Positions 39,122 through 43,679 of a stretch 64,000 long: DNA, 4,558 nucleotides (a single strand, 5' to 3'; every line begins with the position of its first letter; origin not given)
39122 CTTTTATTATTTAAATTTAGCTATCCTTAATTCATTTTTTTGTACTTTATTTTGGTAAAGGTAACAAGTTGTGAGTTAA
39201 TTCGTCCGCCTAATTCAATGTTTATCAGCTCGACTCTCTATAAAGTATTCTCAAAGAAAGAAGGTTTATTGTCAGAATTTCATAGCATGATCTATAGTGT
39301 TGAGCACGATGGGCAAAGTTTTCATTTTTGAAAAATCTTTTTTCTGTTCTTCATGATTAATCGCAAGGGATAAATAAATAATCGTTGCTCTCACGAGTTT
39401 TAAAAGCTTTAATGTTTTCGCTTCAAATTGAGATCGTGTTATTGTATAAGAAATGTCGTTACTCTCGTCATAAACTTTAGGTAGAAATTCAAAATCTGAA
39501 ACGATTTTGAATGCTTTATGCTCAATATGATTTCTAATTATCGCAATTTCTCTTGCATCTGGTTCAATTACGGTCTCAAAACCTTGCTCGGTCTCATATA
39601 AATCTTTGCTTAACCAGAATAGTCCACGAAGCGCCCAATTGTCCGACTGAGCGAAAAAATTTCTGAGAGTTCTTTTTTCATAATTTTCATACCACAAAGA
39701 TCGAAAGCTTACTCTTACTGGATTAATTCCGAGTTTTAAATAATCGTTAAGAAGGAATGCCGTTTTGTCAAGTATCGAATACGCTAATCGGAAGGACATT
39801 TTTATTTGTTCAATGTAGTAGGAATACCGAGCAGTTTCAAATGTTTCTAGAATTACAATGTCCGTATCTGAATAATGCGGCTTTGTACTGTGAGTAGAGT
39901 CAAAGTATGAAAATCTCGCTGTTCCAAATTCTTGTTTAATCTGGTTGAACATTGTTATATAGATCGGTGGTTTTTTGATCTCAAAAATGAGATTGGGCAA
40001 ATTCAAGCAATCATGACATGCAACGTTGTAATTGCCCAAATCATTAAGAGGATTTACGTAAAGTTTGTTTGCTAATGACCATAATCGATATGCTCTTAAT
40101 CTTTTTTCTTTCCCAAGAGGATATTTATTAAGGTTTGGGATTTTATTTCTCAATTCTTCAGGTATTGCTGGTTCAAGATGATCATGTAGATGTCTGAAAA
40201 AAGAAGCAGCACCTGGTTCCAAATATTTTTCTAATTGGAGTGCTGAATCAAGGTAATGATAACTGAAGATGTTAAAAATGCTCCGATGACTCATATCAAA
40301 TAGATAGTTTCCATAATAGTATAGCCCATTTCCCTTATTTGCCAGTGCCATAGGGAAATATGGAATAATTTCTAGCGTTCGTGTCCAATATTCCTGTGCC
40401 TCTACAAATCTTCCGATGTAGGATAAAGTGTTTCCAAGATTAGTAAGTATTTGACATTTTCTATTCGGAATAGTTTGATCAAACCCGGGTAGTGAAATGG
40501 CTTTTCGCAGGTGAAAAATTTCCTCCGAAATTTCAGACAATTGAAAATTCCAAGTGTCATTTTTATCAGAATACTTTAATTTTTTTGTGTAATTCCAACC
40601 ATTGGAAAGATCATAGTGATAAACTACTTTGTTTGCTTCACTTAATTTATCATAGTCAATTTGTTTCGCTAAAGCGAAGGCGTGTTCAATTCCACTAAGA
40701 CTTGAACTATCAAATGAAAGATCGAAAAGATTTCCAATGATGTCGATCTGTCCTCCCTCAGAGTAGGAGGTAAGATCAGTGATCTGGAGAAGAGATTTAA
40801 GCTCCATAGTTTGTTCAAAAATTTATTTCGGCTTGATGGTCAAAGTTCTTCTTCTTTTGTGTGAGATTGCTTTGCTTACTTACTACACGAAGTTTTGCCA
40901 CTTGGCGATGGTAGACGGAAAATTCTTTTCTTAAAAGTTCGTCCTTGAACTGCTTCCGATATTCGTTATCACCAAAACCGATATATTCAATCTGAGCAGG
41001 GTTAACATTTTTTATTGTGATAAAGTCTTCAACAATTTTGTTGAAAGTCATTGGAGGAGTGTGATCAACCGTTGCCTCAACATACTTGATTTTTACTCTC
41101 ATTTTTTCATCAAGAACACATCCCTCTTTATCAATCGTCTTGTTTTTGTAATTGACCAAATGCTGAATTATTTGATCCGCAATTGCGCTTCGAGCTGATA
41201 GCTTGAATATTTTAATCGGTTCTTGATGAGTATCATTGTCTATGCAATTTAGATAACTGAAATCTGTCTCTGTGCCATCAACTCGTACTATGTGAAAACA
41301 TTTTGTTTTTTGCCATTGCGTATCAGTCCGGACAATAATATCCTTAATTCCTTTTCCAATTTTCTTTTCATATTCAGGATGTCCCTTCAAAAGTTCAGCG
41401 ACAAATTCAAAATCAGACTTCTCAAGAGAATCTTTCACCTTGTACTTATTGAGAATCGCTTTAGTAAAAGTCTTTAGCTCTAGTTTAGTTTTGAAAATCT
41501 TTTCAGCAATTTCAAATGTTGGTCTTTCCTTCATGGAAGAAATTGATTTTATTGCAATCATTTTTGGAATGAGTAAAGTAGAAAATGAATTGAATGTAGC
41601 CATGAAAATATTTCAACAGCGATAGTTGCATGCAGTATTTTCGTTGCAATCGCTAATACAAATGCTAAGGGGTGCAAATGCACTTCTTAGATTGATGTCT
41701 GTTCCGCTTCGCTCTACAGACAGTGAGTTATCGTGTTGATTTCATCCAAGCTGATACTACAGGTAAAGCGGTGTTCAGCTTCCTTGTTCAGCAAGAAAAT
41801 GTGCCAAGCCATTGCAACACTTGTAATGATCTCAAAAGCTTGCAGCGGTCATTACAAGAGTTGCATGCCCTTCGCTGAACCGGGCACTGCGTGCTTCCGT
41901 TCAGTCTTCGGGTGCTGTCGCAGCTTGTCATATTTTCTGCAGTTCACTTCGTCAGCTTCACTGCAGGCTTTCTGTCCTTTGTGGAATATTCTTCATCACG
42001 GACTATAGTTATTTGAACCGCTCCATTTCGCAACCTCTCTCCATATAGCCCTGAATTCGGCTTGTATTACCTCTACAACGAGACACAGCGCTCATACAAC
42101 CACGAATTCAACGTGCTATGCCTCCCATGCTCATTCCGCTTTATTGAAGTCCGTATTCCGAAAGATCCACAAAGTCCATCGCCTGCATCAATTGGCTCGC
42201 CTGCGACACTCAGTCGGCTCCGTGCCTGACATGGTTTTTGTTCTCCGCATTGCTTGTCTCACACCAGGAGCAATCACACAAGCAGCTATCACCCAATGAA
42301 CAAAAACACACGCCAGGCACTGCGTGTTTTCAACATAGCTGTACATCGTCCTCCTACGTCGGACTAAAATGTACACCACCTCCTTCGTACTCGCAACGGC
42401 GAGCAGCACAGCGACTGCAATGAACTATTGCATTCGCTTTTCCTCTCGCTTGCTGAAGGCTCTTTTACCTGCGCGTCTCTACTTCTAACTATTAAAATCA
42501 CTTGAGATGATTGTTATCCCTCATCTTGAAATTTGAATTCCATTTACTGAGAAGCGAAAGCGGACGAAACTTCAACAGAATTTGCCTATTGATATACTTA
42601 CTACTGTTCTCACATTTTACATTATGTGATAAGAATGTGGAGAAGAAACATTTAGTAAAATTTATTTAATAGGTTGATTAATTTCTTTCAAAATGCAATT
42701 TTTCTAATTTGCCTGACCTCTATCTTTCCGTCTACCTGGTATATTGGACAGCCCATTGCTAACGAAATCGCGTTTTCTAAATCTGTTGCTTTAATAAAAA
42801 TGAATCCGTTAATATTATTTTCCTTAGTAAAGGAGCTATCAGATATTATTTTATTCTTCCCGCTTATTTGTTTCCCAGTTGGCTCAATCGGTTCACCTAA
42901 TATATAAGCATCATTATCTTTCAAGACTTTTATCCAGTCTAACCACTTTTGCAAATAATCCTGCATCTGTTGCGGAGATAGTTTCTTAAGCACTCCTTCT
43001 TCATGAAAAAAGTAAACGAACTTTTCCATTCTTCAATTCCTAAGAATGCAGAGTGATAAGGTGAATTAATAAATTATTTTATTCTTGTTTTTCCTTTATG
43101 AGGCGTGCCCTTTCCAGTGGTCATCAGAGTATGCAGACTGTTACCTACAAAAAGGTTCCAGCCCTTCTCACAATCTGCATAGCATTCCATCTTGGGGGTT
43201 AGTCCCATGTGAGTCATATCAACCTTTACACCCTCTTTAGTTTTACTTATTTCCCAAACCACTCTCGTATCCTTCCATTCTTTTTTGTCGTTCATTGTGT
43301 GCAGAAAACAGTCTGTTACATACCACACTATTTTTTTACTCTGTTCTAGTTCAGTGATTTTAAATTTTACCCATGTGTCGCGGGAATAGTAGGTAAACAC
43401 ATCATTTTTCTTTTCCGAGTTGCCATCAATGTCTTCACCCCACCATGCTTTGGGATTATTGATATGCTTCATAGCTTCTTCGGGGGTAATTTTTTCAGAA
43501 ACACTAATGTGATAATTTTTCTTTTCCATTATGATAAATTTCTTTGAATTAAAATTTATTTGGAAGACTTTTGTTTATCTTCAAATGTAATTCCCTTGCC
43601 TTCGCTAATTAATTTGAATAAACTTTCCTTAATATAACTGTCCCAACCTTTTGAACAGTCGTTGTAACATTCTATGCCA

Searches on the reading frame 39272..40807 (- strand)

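Call 28: search_protein_families(library=pfam, proteins=[window:39272-40807:-], max_evalue=0.001)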
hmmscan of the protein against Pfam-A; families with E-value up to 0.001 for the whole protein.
window:39272-40807:- (511 aa): 2 families
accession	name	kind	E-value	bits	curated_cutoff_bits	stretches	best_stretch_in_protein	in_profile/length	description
PF18733.6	HEPN_LA2681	-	3.1e-69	232.9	27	1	276-486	3-204/204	LA2681-like HEPN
PF00515.34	TPR_1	-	0.00018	21.6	27.8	0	120-150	3-33/34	Tetratricopeptide repeat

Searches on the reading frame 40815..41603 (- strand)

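Call 28: search_protein_families(library=pfam, proteins=[window:40815-41603:-], max_evalue=0.001)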
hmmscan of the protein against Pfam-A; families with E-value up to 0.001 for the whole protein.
window:40815-41603:- (262 aa): 1 family
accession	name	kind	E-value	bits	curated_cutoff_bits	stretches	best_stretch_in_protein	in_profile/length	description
PF11523.13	DUF3223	-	3.6e-26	91.9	21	1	48-121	1-75/75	Protein of unknown function (DUF3223)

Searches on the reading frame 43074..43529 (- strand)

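Call 28: search_protein_families(library=pfam, proteins=[window:43074-43529:-], max_evalue=0.001)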
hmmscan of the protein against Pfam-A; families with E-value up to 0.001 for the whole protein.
window:43074-43529:- (151 aa): 1 family
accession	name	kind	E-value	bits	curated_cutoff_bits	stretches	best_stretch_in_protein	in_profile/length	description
PF08327.17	AHSA1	-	0.0001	23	22.1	1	49-135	44-123/125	Activator of Hsp90 ATPase homolog 1-like protein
